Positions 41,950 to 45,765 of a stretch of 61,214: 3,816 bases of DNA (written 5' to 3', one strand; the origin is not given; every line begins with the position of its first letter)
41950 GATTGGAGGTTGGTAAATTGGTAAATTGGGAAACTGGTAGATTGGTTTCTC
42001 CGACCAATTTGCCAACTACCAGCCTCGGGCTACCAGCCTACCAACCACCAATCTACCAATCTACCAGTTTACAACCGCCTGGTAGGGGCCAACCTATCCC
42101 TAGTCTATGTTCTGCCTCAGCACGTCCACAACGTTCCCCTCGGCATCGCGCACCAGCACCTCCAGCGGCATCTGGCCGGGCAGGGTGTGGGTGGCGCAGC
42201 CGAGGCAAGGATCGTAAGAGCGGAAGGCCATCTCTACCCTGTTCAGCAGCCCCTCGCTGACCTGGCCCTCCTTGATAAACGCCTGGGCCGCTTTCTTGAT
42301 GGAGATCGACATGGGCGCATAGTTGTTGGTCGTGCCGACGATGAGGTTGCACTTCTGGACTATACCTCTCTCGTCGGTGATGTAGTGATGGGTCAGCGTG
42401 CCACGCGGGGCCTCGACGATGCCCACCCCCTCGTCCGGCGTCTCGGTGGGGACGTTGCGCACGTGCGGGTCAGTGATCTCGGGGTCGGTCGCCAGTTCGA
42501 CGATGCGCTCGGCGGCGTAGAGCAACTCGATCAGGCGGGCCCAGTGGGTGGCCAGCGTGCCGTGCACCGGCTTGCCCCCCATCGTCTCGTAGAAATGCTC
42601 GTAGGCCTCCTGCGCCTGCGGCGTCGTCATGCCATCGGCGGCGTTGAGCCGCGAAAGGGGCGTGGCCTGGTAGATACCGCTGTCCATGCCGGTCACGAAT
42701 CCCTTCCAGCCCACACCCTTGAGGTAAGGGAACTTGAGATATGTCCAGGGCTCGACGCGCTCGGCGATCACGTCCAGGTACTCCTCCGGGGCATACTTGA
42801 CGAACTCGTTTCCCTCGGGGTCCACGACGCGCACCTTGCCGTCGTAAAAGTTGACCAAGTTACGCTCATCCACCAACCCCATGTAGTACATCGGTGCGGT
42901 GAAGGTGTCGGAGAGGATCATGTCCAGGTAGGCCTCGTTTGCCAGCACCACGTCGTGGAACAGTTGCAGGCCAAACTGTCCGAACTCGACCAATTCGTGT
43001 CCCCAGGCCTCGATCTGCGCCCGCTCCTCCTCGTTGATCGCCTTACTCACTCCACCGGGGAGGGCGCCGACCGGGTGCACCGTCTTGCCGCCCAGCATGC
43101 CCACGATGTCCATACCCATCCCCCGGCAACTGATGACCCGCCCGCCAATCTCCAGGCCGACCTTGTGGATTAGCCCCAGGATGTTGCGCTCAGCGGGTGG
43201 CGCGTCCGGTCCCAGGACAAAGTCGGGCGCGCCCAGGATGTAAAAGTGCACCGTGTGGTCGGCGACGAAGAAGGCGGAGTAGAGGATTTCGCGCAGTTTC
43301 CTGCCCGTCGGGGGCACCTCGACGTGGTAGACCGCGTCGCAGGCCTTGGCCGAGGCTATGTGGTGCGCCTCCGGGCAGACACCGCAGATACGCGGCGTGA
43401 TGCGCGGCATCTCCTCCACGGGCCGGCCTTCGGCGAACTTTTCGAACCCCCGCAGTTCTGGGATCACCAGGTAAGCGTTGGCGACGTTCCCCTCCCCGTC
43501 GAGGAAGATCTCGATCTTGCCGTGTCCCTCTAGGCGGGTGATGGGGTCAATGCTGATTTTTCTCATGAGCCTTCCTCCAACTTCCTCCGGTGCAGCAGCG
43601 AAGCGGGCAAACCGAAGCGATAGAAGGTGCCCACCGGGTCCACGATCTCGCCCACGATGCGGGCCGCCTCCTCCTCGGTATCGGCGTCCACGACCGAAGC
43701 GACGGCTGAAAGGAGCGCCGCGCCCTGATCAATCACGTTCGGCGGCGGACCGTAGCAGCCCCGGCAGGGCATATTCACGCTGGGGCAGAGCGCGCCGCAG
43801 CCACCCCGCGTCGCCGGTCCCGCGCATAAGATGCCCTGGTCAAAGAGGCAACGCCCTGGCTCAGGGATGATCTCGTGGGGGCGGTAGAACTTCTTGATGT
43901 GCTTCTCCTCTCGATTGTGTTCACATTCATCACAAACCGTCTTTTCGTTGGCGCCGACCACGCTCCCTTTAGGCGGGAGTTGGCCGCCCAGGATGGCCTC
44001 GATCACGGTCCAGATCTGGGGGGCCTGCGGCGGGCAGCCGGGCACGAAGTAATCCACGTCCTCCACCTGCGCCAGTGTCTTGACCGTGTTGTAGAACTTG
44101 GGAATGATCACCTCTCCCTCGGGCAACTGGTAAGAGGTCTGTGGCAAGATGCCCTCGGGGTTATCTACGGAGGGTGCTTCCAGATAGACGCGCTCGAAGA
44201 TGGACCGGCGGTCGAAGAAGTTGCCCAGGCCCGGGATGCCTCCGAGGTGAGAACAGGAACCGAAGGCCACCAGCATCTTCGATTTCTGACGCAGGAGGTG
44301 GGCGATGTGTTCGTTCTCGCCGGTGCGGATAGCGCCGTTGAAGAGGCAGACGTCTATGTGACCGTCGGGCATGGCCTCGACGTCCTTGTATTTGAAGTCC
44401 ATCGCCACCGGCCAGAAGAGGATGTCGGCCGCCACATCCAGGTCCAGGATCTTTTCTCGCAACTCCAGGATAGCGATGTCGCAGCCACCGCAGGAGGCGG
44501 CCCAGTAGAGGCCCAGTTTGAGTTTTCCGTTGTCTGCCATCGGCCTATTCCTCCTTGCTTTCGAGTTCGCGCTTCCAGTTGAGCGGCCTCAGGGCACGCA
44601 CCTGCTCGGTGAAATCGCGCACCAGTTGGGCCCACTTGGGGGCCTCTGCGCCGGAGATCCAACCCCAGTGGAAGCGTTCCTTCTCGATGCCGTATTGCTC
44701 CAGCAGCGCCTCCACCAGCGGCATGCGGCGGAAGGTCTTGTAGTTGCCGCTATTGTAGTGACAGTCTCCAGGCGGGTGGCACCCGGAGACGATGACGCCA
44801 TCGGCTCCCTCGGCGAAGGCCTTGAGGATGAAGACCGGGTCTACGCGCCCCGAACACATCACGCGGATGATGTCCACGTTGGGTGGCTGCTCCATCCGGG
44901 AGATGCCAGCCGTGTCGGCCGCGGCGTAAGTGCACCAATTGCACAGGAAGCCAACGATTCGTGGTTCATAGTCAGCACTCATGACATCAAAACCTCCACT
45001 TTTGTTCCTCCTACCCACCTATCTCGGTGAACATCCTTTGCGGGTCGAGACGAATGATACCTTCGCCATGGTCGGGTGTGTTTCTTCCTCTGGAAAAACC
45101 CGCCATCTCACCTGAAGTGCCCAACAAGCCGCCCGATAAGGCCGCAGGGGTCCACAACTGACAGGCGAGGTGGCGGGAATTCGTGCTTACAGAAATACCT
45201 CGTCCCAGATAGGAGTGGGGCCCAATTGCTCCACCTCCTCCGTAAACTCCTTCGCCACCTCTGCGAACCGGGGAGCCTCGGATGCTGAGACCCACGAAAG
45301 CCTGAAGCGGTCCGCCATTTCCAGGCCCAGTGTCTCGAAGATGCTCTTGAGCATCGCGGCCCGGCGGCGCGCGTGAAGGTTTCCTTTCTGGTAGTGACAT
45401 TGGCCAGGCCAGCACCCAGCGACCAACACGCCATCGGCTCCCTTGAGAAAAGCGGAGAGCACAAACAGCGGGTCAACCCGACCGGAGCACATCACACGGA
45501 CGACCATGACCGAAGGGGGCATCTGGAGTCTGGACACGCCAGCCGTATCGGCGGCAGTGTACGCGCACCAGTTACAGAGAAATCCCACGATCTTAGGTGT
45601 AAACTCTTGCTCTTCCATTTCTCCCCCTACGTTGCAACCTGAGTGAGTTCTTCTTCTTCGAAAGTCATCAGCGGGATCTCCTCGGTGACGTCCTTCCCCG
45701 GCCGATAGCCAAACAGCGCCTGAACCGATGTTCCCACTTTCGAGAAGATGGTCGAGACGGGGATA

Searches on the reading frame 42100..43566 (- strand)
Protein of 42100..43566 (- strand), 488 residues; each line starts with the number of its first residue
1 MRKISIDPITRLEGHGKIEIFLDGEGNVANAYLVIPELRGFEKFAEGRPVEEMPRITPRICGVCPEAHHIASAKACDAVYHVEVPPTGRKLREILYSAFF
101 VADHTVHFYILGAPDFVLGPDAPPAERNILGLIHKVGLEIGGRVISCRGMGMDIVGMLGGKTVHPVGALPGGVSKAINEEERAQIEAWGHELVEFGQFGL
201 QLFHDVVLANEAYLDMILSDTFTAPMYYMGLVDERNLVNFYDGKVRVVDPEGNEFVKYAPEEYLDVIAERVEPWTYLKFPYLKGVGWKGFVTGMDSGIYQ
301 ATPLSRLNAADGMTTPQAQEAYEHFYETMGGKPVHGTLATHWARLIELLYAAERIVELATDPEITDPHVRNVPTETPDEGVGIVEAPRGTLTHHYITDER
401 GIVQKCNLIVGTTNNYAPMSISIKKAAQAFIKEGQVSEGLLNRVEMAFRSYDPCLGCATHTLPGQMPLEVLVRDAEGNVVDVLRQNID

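Call 19: search_protein_families(library=ncbifam, proteins=[window:42100-43566:-], max_evalue=0.00001)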
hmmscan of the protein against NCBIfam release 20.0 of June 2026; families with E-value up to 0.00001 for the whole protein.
window:42100-43566:- (488 aa): 9 families
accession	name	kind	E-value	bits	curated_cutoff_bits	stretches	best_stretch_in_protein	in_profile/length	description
NF041785.2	VhuA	equivalog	1.7e-122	409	800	1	1-432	1-418/418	F420-non-reducing hydrogenase Vhu subunit A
NF033181.1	NiFeSe_hydrog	equivalog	8.3e-53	180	600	2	1-122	1-121/507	nickel-dependent hydrogenase large subunit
NF045518.1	H2_NiFeSe_large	exception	5.1e-48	164.1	780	1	3-462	3-482/485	NiFeSe hydrogenase large subunit HysA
NF040828.1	sulfhyd_ShyA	equivalog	4.4e-47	160.9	700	2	4-205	3-196/415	NAD(P)-dependent hydrogenase/sulfhydrogenase 2 subunit alpha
TIGR03295.1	frhA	equivalog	1.6e-42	145.9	392.5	2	3-188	4-177/412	coenzyme F420 hydrogenase subunit alpha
NF040832.1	sulfhyd_HydA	equivalog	1.9e-36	126.1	880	1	4-461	5-423/426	NADPH-dependent hydrogenase/sulfhydrogenase 1 subunit alpha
NF007778.0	PRK10467.1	equivalog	3.6e-29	101.5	969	1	2-117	3-117/567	hydrogenase 2 large subunit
NF007550.0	PRK10170.1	equivalog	3.2e-25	88.6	1101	1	2-117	17-132/597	Ni/Fe-hydrogenase large subunit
NF041786.2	VhuU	equivalog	4.4e-08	32.8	70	1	437-462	4-29/45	F420-non-reducing hydrogenase selenoprotein subunit VhuU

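Call 51: search_solved_structures(query=window:42100-43566:-, max_evalue=1e-20)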
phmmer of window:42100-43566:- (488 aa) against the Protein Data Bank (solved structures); distinct sequences matched with E-value up to 1e-20: 65 (the best 60 are shown).
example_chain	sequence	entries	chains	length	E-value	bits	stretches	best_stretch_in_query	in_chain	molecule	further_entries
7t2r_D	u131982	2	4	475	1.2e-117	397.2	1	3-479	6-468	NiFe hydrogenase large subunit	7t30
5odc_F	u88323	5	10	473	2.4e-114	386.3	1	1-463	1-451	Methyl-viologen reducing hydrogenase subunit A | Methyl-viologen reducing hydrogenase, subunit A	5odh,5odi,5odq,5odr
9sw2_F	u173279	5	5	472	7.8e-112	378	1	2-480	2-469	F420-non-reducing hydrogenase subunit A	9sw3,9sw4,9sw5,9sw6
9sfi_g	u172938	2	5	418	1.9e-111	376.7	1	1-431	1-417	Coenzyme F420-reducing hydrogenase, alpha subunit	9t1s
5xf9_D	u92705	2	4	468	1.9e-100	340.4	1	2-460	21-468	NAD-reducing hydrogenase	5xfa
5jsu_B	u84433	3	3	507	1.8e-38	136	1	4-187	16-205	Periplasmic [NiFeSe] hydrogenase, large subunit, selenocysteine-containing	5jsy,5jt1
5jsh_B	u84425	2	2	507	5.8e-37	131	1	4-187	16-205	Periplasmic [NiFeSe] hydrogenase, large subunit, selenocysteine-containing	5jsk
6rtp_B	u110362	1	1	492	7.6e-36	127.3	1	4-187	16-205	Periplasmic [NiFeSe] hydrogenase, large subunit, selenocysteine-containing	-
3ze6_B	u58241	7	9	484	1e-35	126.9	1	4-187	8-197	PERIPLASMIC [NIFESE] HYDROGENASE, LARGE SUBUNIT, SELENOCYS SELENOCYSTEINE-CONTAINING | PERIPLASMIC [NIFESE] HYDROGENASE, LARGE SUBUNIT, SELENOCYSTEINE-CONTAININ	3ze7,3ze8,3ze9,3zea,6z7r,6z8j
2wpn_B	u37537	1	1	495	1.1e-35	126.8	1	4-187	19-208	PERIPLASMIC [NIFESE] HYDROGENASE, LARGE SUBUNIT, SELENOCYSTEINE-CONTAINING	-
6z8m_B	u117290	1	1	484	6.8e-35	124.2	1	4-187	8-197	Periplasmic [NiFeSe] hydrogenase, large subunit, selenocysteine-containing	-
6z8o_B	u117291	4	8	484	6.8e-35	124.2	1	4-187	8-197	Periplasmic [NiFeSe] hydrogenase, large subunit, selenocysteine-containing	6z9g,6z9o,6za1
6ruc_B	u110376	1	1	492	7.2e-35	124.1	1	4-187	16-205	Periplasmic [NiFeSe] hydrogenase, large subunit, selenocysteine-containing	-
6ru9_B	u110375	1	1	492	7.2e-35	124.1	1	4-187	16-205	Periplasmic [NiFeSe] hydrogenase, large subunit, selenocysteine-containing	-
4kl8_L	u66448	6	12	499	5.5e-33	117.9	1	3-184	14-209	Nickel-dependent hydrogenase large subunit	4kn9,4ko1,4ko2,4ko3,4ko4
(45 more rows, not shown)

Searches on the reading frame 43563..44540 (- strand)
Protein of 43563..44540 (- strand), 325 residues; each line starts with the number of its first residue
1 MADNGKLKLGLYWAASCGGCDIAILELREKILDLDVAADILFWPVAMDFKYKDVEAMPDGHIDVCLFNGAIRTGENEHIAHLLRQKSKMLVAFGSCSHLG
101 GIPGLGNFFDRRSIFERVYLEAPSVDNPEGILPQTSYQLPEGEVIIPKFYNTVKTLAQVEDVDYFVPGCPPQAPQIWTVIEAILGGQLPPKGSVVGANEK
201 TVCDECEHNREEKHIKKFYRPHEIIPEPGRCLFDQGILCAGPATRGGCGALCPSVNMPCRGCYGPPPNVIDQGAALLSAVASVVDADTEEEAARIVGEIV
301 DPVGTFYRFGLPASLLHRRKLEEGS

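Call 54: search_protein_families(library=pfam, proteins=[window:43563-44540:-], max_evalue=1)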
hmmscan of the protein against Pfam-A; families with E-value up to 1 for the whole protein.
window:43563-44540:- (325 aa): 1 family
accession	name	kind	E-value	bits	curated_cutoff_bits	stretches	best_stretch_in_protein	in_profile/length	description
PF01058.29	Oxidored_q6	-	1.6e-21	76.8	27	1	17-182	1-127/128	NADH ubiquinone oxidoreductase, 20 Kd subunit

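Call 68: search_solved_structures(query=window:43563-44540:-, max_evalue=1e-10)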
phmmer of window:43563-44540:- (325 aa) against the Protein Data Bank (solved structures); distinct sequences matched with E-value up to 1e-10: 8.
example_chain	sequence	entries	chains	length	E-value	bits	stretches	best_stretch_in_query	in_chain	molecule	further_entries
5odc_E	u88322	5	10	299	6.4e-65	222.8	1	7-316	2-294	Methyl-viologen reducing hydrogenase subunit G | Methyl-viologen reducing hydrogenase, subunit G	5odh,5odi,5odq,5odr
9sfi_I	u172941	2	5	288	5e-64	219.8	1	6-319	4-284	F420-non-reducing hydrogenase small subunit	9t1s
9sw2_E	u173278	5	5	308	1.2e-63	218.5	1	6-324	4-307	F420-non-reducing hydrogenase subunit G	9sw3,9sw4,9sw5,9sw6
7t2r_E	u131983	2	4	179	5.5e-26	94.7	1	6-190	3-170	NiFe hydrogenase small subunit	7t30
9e15_A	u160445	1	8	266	5.2e-15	58.7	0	4-133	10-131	Sulfhydrogenase 1 subunit delta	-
9e1j_A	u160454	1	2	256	9.4e-15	57.8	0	5-133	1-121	Sulfhydrogenase 1 subunit delta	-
9nez_A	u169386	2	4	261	9.6e-15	57.8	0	5-132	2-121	Sulfhydrogenase 1 subunit delta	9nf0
5xf9_C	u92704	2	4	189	2.7e-13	53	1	7-189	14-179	NAD-reducing hydrogenase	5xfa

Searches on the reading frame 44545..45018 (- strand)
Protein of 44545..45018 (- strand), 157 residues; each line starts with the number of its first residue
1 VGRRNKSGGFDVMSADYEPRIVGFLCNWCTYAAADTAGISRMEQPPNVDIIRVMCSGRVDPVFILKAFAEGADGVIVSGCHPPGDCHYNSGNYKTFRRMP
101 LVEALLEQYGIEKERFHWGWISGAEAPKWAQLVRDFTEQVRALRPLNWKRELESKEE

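Call 8: search_protein_families(library=pfam, proteins=[window:44545-45018:-], max_evalue=0.001)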
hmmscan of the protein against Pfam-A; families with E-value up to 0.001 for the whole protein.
window:44545-45018:- (157 aa): 1 family
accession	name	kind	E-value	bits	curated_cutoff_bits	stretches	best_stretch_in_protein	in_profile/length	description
PF02662.21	FlpD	-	1e-51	174.6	22.3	1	21-143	1-122/123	Methyl-viologen-reducing hydrogenase, delta subunit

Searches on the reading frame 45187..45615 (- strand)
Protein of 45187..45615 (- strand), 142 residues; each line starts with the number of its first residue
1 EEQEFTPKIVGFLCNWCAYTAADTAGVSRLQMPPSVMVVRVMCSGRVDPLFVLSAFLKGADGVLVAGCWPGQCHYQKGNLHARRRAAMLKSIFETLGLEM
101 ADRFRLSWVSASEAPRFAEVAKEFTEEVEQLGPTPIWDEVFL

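Call 8: search_protein_families(library=pfam, proteins=[window:45187-45615:-], max_evalue=0.001)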
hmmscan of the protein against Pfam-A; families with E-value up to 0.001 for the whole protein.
window:45187-45615:- (142 aa): 1 family
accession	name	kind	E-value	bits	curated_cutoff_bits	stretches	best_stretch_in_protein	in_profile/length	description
PF02662.21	FlpD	-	1.3e-51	174.1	22.3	1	9-132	1-123/123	Methyl-viologen-reducing hydrogenase, delta subunit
